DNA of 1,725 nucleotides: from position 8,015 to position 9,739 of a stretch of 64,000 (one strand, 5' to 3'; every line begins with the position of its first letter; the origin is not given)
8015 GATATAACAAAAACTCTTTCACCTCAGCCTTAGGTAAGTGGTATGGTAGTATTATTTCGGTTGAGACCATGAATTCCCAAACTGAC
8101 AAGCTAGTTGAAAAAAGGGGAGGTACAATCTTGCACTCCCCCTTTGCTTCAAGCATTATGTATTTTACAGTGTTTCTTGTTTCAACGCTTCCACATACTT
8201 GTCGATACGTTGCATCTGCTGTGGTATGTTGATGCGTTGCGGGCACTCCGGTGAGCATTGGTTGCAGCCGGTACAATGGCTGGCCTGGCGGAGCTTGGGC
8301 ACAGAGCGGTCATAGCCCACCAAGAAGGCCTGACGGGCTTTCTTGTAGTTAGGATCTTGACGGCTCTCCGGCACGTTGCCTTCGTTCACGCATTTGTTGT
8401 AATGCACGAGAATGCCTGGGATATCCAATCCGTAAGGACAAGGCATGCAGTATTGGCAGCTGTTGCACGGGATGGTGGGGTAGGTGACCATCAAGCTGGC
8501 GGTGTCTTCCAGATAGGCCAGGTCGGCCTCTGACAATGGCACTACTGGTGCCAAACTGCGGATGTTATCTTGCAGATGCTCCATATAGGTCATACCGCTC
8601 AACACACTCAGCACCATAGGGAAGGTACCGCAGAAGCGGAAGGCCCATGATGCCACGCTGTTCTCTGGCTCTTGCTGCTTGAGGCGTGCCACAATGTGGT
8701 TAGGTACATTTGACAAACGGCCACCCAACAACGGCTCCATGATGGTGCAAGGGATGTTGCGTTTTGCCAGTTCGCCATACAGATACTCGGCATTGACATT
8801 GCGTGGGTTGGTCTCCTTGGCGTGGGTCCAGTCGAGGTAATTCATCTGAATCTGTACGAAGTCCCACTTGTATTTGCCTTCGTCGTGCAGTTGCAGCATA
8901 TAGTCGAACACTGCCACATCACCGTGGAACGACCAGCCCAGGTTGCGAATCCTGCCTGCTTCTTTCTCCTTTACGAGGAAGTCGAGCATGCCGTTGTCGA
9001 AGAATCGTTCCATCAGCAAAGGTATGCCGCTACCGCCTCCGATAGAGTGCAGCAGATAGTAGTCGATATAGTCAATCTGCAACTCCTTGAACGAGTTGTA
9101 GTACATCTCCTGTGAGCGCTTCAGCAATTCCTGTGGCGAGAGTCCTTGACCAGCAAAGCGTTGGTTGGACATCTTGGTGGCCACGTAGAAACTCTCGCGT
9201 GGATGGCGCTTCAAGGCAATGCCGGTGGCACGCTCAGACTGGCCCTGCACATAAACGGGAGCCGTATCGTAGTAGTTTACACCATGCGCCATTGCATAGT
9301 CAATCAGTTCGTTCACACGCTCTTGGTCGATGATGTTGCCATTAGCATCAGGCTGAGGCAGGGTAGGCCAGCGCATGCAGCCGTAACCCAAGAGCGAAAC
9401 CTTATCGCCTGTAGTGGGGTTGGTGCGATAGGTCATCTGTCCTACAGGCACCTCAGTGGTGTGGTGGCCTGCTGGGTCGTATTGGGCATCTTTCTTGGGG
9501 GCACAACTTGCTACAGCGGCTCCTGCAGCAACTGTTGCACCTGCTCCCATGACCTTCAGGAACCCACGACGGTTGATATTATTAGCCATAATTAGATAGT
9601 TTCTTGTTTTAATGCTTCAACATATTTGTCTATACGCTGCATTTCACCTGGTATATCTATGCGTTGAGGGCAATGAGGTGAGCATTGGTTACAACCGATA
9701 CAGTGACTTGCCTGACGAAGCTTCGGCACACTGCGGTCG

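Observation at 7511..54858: Synthesis: a gene-less, modular repeat system occupies every long intergenic gap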

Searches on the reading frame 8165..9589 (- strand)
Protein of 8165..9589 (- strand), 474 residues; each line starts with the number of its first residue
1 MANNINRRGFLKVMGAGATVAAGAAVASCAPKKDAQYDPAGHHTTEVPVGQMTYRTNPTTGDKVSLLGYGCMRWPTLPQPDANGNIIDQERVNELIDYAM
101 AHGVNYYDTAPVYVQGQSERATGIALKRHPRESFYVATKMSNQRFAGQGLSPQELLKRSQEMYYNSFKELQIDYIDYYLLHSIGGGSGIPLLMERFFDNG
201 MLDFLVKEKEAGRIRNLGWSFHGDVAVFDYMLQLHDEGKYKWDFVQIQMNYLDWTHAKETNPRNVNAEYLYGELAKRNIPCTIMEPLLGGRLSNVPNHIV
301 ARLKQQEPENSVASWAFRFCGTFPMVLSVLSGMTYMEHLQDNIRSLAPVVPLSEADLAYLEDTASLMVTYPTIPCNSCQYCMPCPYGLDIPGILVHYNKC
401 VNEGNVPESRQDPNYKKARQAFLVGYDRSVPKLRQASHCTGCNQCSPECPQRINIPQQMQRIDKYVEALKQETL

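Call 33: search_protein_families(library=pfam, proteins=[window:8165-9589:-])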
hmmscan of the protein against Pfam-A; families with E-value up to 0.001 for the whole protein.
window:8165-9589:- (474 aa): 4 families
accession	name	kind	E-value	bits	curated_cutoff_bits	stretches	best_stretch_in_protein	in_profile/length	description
PF00248.27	Aldo_ket_red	-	1.4e-35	123.2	24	1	67-361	2-287/291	Aldo/keto reductase family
PF13187.11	Fer4_9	-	6.4e-06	26.6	27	1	375-452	2-50/52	4Fe-4S dicluster domain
PF13183.11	Fer4_8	-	0.00019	22.3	27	1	374-453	4-68/68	4Fe-4S dicluster domain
PF13534.11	Fer4_17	-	0.0003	21.7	22.2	0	375-453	2-60/61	4Fe-4S dicluster domain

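Call 35: find_encoding_contigs(protein=window:8165-9589:-, flank=2500, max_places=10)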
Protein window:8165-9589:- (474 aa): 24 contigs read that carry it; 5 places shown.
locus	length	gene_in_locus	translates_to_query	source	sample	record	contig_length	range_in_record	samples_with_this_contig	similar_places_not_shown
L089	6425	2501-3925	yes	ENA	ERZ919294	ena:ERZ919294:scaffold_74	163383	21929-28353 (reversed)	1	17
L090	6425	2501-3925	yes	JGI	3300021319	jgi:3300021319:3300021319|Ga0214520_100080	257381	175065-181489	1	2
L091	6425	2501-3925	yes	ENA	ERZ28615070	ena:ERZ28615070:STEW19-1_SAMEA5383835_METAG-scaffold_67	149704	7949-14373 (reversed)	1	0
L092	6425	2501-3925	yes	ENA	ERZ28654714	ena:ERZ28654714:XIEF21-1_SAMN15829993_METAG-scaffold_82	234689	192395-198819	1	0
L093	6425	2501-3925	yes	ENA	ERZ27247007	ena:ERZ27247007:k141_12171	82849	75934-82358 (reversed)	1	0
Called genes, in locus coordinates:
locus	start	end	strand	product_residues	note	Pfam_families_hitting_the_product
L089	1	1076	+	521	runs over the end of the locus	PF12801:Fer4_5, PF12801:Fer4_5 (weak), PF13183:Fer4_8 (weak), PF13187:Fer4_9 (weak), PF12838:Fer4_7, PF13187:Fer4_9 (weak), PF00037:Fer4 (weak), PF12837:Fer4_6 (weak), +6 more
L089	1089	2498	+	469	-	PF00248:Aldo_ket_red, PF13187:Fer4_9 (weak)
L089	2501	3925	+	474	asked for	PF00248:Aldo_ket_red, PF13187:Fer4_9 (weak)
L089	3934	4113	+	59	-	-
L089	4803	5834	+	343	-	PF00155:Aminotran_1_2 (weak), PF01212:Beta_elim_lyase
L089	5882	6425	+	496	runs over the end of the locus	PF00370:FGGY_N, PF02782:FGGY_C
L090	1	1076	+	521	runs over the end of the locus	PF12801:Fer4_5, PF12801:Fer4_5 (weak), PF13183:Fer4_8 (weak), PF13187:Fer4_9 (weak), PF12838:Fer4_7, PF13187:Fer4_9 (weak), PF00037:Fer4 (weak), PF12837:Fer4_6 (weak), +6 more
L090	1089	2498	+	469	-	PF00248:Aldo_ket_red, PF13187:Fer4_9 (faint)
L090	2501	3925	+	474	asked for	PF00248:Aldo_ket_red, PF13187:Fer4_9 (weak)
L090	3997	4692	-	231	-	PF18291:HU-HIG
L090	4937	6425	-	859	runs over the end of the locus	PF08800:BT4734-like_N (weak)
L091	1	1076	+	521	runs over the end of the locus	PF12801:Fer4_5, PF12801:Fer4_5 (weak), PF13183:Fer4_8 (weak), PF13187:Fer4_9 (weak), PF12838:Fer4_7, PF13187:Fer4_9 (weak), PF00037:Fer4 (weak), PF12837:Fer4_6 (weak), +6 more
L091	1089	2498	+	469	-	PF00248:Aldo_ket_red, PF13187:Fer4_9 (weak)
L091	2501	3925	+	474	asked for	PF00248:Aldo_ket_red, PF13187:Fer4_9 (weak)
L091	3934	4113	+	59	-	-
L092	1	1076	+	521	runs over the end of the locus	PF12801:Fer4_5, PF12801:Fer4_5 (weak), PF13183:Fer4_8 (weak), PF13187:Fer4_9 (weak), PF12838:Fer4_7, PF13187:Fer4_9 (weak), PF00037:Fer4 (weak), PF12837:Fer4_6 (weak), +6 more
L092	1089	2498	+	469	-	PF00248:Aldo_ket_red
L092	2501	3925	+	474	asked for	PF00248:Aldo_ket_red, PF13187:Fer4_9 (weak)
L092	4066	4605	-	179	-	PF05951:Peptidase_M15_2 (weak)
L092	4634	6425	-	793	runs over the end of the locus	-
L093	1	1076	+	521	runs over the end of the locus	?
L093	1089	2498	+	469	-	PF00248:Aldo_ket_red, PF13187:Fer4_9 (faint)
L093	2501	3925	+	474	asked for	PF00248:Aldo_ket_red, PF13187:Fer4_9 (weak)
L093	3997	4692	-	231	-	PF18291:HU-HIG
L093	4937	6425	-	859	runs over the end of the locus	PF08800:BT4734-like_N (weak)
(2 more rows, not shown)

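Call 39: find_encoding_contigs(protein=window:8165-9589:-, flank=10000, max_places=10)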
Protein window:8165-9589:- (474 aa): 24 contigs read that carry it; 4 places shown.
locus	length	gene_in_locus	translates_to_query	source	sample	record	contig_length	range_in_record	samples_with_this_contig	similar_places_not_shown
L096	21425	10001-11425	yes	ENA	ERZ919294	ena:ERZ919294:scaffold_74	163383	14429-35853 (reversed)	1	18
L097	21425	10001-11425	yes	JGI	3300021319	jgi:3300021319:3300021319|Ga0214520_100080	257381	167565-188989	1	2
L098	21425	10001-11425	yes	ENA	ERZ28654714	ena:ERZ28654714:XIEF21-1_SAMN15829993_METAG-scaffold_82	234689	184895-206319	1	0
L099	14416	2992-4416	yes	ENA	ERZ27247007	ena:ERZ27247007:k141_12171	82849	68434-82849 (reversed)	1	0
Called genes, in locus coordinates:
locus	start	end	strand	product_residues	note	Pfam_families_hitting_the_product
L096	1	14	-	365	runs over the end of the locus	PF02463:SMC_N, PF13175:AAA_15, PF13476:AAA_23, PF13304:AAA_21 (weak)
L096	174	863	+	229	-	PF00515:TPR_1 (faint), PF07719:TPR_2 (faint), PF13174:TPR_6 (faint), PF09976:TPR_21, PF12895:ANAPC3 (faint), PF13424:TPR_12 (faint), PF13432:TPR_16 (faint), PF14559:TPR_19 (faint), +5 more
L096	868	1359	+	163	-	PF00885:DMRL_synthase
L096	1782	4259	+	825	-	PF00501:AMP-binding, PF23562:AMP-binding_C_3 (weak), PF01553:Acyltransferase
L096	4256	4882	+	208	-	PF03006:HlyIII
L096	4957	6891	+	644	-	PF14508:GH97_N, PF10566:Glyco_hydro_97, PF14509:GH97_C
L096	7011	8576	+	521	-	PF12801:Fer4_5, PF12801:Fer4_5 (weak), PF13183:Fer4_8 (weak), PF13187:Fer4_9 (weak), PF12838:Fer4_7, PF13187:Fer4_9 (weak), PF00037:Fer4 (weak), PF12837:Fer4_6 (weak), +6 more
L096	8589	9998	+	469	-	PF00248:Aldo_ket_red, PF13187:Fer4_9 (weak)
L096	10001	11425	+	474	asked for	PF00248:Aldo_ket_red, PF13187:Fer4_9 (weak)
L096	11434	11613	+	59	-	-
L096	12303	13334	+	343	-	PF00155:Aminotran_1_2 (weak), PF01212:Beta_elim_lyase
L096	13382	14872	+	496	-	PF00370:FGGY_N, PF02782:FGGY_C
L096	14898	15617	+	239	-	PF00230:MIP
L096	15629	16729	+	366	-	PF10282:Lactonase, PF00400:WD40 (faint), PF25174:Beta-prop_THOC3 (weak)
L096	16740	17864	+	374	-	PF16115:DUF4831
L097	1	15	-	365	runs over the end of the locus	PF02463:SMC_N, PF13175:AAA_15, PF13476:AAA_23, PF13304:AAA_21 (weak)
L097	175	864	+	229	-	PF00515:TPR_1 (faint), PF07719:TPR_2 (faint), PF13174:TPR_6 (faint), PF09976:TPR_21, PF12895:ANAPC3 (faint), PF13424:TPR_12 (faint), PF13432:TPR_16 (faint), PF14559:TPR_19 (faint), +5 more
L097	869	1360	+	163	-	PF00885:DMRL_synthase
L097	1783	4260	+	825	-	PF00501:AMP-binding, PF23562:AMP-binding_C_3 (weak), PF01553:Acyltransferase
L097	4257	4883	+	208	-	PF03006:HlyIII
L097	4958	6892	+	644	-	PF14508:GH97_N, PF10566:Glyco_hydro_97, PF14509:GH97_C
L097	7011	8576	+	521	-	PF12801:Fer4_5, PF12801:Fer4_5 (weak), PF13183:Fer4_8 (weak), PF13187:Fer4_9 (weak), PF12838:Fer4_7, PF13187:Fer4_9 (weak), PF00037:Fer4 (weak), PF12837:Fer4_6 (weak), +6 more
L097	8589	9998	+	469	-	PF00248:Aldo_ket_red, PF13187:Fer4_9 (faint)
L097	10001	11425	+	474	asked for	PF00248:Aldo_ket_red, PF13187:Fer4_9 (weak)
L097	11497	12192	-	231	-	PF18291:HU-HIG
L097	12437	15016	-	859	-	PF08800:BT4734-like_N (weak)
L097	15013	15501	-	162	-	-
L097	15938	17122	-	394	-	-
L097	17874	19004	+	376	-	PF13651:EcoRI_methylase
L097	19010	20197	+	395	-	PF03235:GmrSD_N, PF01844:HNH (weak)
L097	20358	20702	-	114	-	PF05534:HicB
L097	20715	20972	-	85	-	PF07927:HicA_toxin (weak)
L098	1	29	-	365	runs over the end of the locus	PF02463:SMC_N, PF13175:AAA_15, PF13476:AAA_23, PF13304:AAA_21 (weak)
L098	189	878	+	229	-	PF00515:TPR_1 (faint), PF07719:TPR_2 (faint), PF13174:TPR_6 (faint), PF09976:TPR_21, PF12895:ANAPC3 (faint), PF13424:TPR_12 (faint), PF13432:TPR_16 (faint), PF14559:TPR_19 (faint), +5 more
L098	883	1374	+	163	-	PF00885:DMRL_synthase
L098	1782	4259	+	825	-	PF00501:AMP-binding, PF23562:AMP-binding_C_3 (weak), PF01553:Acyltransferase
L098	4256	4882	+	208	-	PF03006:HlyIII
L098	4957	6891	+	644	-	PF14508:GH97_N, PF10566:Glyco_hydro_97, PF14509:GH97_C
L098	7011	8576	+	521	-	PF12801:Fer4_5, PF12801:Fer4_5 (weak), PF13183:Fer4_8 (weak), PF13187:Fer4_9 (weak), PF12838:Fer4_7, PF13187:Fer4_9 (weak), PF00037:Fer4 (weak), PF12837:Fer4_6 (weak), +6 more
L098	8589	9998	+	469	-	PF00248:Aldo_ket_red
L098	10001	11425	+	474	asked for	PF00248:Aldo_ket_red, PF13187:Fer4_9 (weak)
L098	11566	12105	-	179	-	PF05951:Peptidase_M15_2 (weak)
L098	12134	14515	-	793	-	-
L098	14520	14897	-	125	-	-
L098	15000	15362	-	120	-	-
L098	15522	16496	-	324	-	-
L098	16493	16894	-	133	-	-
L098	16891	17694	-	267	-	-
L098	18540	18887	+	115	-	PF05973:Gp49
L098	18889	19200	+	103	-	PF13560:HTH_31, PF12844:HTH_19, PF01381:HTH_3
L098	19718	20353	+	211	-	PF18291:HU-HIG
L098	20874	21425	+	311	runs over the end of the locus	-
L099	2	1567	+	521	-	?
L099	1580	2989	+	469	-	PF00248:Aldo_ket_red, PF13187:Fer4_9 (faint)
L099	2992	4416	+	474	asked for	PF00248:Aldo_ket_red, PF13187:Fer4_9 (weak)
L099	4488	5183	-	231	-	PF18291:HU-HIG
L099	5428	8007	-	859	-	PF08800:BT4734-like_N (weak)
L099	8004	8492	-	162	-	-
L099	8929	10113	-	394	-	-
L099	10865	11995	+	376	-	PF13651:EcoRI_methylase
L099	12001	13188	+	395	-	PF03235:GmrSD_N, PF01844:HNH (weak)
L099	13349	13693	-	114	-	PF05534:HicB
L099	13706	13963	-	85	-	PF07927:HicA_toxin (weak)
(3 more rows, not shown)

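Call 54: search_protein_families(library=pfam, proteins=[L098:11566-12105:-, L098:12134-14515:-, L098:14520-14897:-, L098:15000-15362:-, L098:15522-16496:-, L098:16493-16894:-, L098:16891-17694:-, L098:18540-18887:+, L098:18889-19200:+, L098:19718-20353:+], max_evalue=0.01)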
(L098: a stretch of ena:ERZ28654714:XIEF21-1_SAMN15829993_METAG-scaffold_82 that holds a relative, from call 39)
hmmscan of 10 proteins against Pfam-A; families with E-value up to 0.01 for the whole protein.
L098:11566-12105:- (179 aa): 2 families
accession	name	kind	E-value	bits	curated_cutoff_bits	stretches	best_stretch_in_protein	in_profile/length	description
PF05951.18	Peptidase_M15_2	-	8.5e-06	26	27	1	3-108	17-121/153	Bacterial protein of unknown function (DUF882)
PF08291.16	Peptidase_M15_3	-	4.2e-05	24.1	23.2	1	41-105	26-81/108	Peptidase M15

L098:12134-14515:- (793 aa): 0 families

L098:14520-14897:- (125 aa): 0 families

L098:15000-15362:- (120 aa): 0 families

L098:15522-16496:- (324 aa): 0 families

L098:16493-16894:- (133 aa): 0 families

L098:16891-17694:- (267 aa): 0 families

L098:18540-18887:+ (115 aa): 1 family
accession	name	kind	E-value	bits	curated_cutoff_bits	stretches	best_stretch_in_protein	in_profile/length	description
PF05973.20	Gp49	-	6.4e-19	68.2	23.9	1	20-105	5-89/90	Phage derived protein Gp49-like (DUF891)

L098:18889-19200:+ (103 aa): 8 families
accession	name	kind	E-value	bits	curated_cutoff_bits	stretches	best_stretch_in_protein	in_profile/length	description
PF01381.28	HTH_3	-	2.5e-16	59.9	23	1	47-98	1-52/55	Helix-turn-helix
PF13560.12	HTH_31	-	9.7e-10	39.1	27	1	43-95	2-55/64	Helix-turn-helix domain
PF12844.13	HTH_19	-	3e-08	33.9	30.2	1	45-90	2-47/64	Helix-turn-helix domain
PF13744.12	HTH_37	-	5.9e-05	23.2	27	1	43-102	19-79/80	Helix-turn-helix domain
PF13413.12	HTH_25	-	0.00047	20.4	24.6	1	47-80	2-35/62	Helix-turn-helix domain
PF17762.8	HTH_ParB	-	0.0025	18.4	22.6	1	43-74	8-39/102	ParB HTH domain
PF04545.22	Sigma70_r4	-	0.0032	17.4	24.1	1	50-76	15-41/50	Sigma-70, region 4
PF13443.12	HTH_26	-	0.0062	17.2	22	0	47-90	2-46/63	Cro/C1-type HTH DNA-binding domain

L098:19718-20353:+ (211 aa): 1 family
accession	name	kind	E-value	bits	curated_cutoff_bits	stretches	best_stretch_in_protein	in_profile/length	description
PF18291.6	HU-HIG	-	2.2e-11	44.3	26.2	1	14-99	9-94/125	HU domain fused to wHTH, Ig, or Glycine-rich motif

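Call 67: find_related_loci(query=L097:12437-15016:-, collection=genome_contigs, flank=6000)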
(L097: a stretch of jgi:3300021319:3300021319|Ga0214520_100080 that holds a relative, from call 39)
Query L097:12437-15016:- (859 aa) in genome_contigs; peptide patterns used: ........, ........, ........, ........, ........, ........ (x = any residue, [..] = any of these).
19 stretches matched a pattern; 8 encode a relative of the query (tblastn E <= 1e-3); 8 distinct loci.
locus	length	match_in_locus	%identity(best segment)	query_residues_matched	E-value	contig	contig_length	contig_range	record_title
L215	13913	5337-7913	98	1-859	0e+0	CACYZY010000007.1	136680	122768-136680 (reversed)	MAG: uncultured Bacteroidales bacterium isolate RUG12436 genome assembly, contig: RUG12436_asm_7, whole genome shotgun s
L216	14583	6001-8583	77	1-859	0e+0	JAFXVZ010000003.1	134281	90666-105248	MAG: Bacteroidaceae bacterium isolate RGIG6796 Sheep_Rumen-3__c45358, whole genome shotgun sequence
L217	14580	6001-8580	62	1-858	0e+0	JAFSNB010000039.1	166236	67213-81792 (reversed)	MAG: Bacteroidaceae bacterium isolate RGIG3292 Goat_Reticulum-4__c487661, whole genome shotgun sequence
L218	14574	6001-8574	62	1-858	0e+0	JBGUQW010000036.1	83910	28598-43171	MAG: Prevotella sp. isolate ruminal_MAG_130 ruminal_MAG_130_contig_0038, whole genome shotgun sequence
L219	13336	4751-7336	61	1-858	0e+0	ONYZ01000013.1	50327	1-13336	uncultured Prevotella sp. isolate RUG765 genome assembly, contig: scaffold_114, whole genome shotgun sequence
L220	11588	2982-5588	59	1-858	0e+0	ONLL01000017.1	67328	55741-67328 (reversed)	uncultured Prevotellaceae bacterium isolate RUG424 genome assembly, contig: scaffold_191, whole genome shotgun sequence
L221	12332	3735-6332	53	64-858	0e+0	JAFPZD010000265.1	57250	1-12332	MAG: Prevotella sp. isolate RGIG1607 Goat_Abomasum.Co__c2435367, whole genome shotgun sequence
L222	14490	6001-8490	56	61-858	0e+0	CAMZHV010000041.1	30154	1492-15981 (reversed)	MAG TPA_asm: uncultured Prevotellaceae bacterium isolate SRR10912539_bin.53_metaWRAP_v1.3_MAG genome assembly, contig: E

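Call 75: find_related_loci(query=A1, collection=genome_contigs, flank=3000)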
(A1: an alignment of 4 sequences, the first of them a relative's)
Query A1 (211 aa) in genome_contigs; peptide patterns used: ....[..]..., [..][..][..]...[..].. (x = any residue, [..] = any of these).
298 stretches matched a pattern; 86 encode a relative of the query (tblastn E <= 1e-3); the best 80 are kept; 80 distinct loci.
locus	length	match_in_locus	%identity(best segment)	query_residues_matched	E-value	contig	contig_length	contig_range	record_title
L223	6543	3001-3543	93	1-181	3e-115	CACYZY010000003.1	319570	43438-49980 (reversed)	MAG: uncultured Bacteroidales bacterium isolate RUG12436 genome assembly, contig: RUG12436_asm_3, whole genome shotgun s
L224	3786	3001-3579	85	1-199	4e-113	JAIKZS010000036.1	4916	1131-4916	MAG: Bacteroidaceae bacterium isolate RUI513 k141_3392374_flag=0_multi=23.3979_len=4916, whole genome shotgun sequence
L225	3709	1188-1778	83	1-191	1e-113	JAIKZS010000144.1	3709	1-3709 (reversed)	MAG: Bacteroidaceae bacterium isolate RUI513 k141_8737655_flag=0_multi=11.8655_len=3709, whole genome shotgun sequence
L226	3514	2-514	93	10-180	1e-109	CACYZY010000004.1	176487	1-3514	MAG: uncultured Bacteroidales bacterium isolate RUG12436 genome assembly, contig: RUG12436_asm_4, whole genome shotgun s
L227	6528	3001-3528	88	1-176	1e-105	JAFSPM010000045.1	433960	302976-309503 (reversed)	MAG: Bacteroidaceae bacterium isolate RGIG3355 Goat_Reticulum-6__c476967, whole genome shotgun sequence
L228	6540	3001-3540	77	1-180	7e-94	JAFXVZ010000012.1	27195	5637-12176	MAG: Bacteroidaceae bacterium isolate RGIG6796 Sheep_Rumen-3__c306035, whole genome shotgun sequence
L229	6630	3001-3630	67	1-210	2e-92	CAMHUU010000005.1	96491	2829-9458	MAG: uncultured Prevotellaceae bacterium isolate SRR11784296_bin.24_metaWRAP_v1.3_MAG genome assembly, contig: ERZ122025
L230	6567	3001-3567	70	1-187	6e-92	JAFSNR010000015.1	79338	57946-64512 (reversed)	MAG: Prevotella sp. isolate RGIG3308 Goat_Reticulum-5__c247, whole genome shotgun sequence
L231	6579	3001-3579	72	1-194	1e-91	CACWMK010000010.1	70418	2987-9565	MAG: uncultured Prevotellaceae bacterium isolate RUG10713 genome assembly, contig: RUG10713_asm_10, whole genome shotgun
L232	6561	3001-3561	70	1-185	3e-90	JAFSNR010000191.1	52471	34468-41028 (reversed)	MAG: Prevotella sp. isolate RGIG3308 Goat_Reticulum-5__c658304, whole genome shotgun sequence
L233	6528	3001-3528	73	1-176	1e-89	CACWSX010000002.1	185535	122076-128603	MAG: uncultured Prevotellaceae bacterium isolate RUG10880 genome assembly, contig: RUG10880_asm_2, whole genome shotgun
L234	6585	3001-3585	68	1-190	2e-89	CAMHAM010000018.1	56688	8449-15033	MAG: uncultured Prevotella sp. isolate SRR11784292_bin.4_metaWRAP_v1.3_MAG genome assembly, contig: ERZ12202954.298, who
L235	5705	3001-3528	74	1-176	1e-89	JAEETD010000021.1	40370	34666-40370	MAG: Prevotella sp. isolate Tb.RUG.398 NODE_2784_length_40370_cov_5.464801, whole genome shotgun sequence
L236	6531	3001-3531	74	1-177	2e-89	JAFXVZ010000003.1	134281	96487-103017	MAG: Bacteroidaceae bacterium isolate RGIG6796 Sheep_Rumen-3__c45358, whole genome shotgun sequence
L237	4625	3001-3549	71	1-183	5e-89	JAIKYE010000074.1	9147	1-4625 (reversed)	MAG: Bacteroidaceae bacterium isolate RUI473 k141_8026242_flag=0_multi=14.9845_len=9147, whole genome shotgun sequence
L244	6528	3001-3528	71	1-176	4e-87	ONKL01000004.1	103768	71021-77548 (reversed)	uncultured Prevotella sp. isolate RUG383 genome assembly, contig: scaffold_49, whole genome shotgun sequence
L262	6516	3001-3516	63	1-172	4e-75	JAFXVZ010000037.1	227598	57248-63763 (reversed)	MAG: Bacteroidaceae bacterium isolate RGIG6796 Sheep_Rumen-3__c1147130, whole genome shotgun sequence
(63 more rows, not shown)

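Call 81: search_protein_families(library=ncbifam, proteins=[L097:11497-12192:-, L097:12437-15016:-, L097:15013-15501:-, L097:15938-17122:-, L098:12134-14515:-, L098:16891-17694:-, L098:15522-16496:-, L234:3001-3606:+, L098:11566-12105:-], max_evalue=0.01)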
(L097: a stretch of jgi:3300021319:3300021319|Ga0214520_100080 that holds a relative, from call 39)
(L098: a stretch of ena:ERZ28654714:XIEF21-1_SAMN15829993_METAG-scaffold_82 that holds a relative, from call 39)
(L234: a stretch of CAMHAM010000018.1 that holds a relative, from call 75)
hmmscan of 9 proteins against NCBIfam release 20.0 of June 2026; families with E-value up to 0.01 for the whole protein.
L097:11497-12192:- (231 aa): 1 family
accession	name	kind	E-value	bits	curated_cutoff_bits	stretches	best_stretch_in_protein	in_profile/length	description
TIGR01201.1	HU_rel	subfamily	3e-10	40.2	68.6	1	35-216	8-169/170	HU family DNA-binding protein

L097:12437-15016:- (859 aa): 1 family
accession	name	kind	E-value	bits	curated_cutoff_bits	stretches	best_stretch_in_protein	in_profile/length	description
NF040562.1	PrimPol_Db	equivalog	0.00074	18.8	200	1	135-183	79-126/335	CRISPR-associated primase-polymerase type B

L097:15013-15501:- (162 aa): 0 families

L097:15938-17122:- (394 aa): 0 families

L098:12134-14515:- (793 aa): 0 families

L098:16891-17694:- (267 aa): 0 families

L098:15522-16496:- (324 aa): 0 families

L234:3001-3606:+ (201 aa): 1 family
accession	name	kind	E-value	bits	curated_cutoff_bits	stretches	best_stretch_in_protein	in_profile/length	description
TIGR01201.1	HU_rel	subfamily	2.4e-09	37.3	68.6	1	15-187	9-164/170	HU family DNA-binding protein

L098:11566-12105:- (179 aa): 1 family
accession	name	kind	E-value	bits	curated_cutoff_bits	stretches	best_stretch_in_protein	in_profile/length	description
NF053624.1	PtglEndpepMepK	equivalog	2.2e-05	24.4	185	1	4-104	43-141/176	peptidoglycan L,D-endopeptidase MepK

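Call 94: search_dna_similar(query=L098:19718-20353:+, collection=plasmids, mode=protein, max_rows=15)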
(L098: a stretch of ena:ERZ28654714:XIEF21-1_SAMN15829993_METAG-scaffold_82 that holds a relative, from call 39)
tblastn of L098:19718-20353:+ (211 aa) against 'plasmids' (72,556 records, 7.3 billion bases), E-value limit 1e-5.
Records with a match: 1; places in all: 1; records where one place covers at least 80% of the query: 0.
Best place of each record, by identity: <60% 1.
By first word of the organism name: Segatella 1.
By predicted mobility (MOB-suite, as given by PLSDB): non-mobilizable 1.
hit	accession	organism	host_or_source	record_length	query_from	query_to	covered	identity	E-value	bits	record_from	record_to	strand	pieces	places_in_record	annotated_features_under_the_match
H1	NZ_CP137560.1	Segatella hominis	Homo sapiens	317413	25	122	46%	30.6%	6e-6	54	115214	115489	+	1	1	DNA-binding protein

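Call 95: search_dna_similar(query=L098:19718-20353:+, collection=phages, mode=protein, max_rows=15)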
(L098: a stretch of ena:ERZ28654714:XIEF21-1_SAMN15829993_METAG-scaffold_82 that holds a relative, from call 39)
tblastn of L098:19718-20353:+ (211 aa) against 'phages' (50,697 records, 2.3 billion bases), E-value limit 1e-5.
No match.

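Call 99: find_related_loci(query=A1, collection=viral_contigs, flank=8000)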
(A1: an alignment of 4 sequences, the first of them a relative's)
Query A1 (211 aa) in viral_contigs; peptide patterns used: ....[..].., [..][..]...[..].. (x = any residue, [..] = any of these).
72 stretches matched a pattern, but none encodes a relative of the query by tblastn (E <= 1e-3).
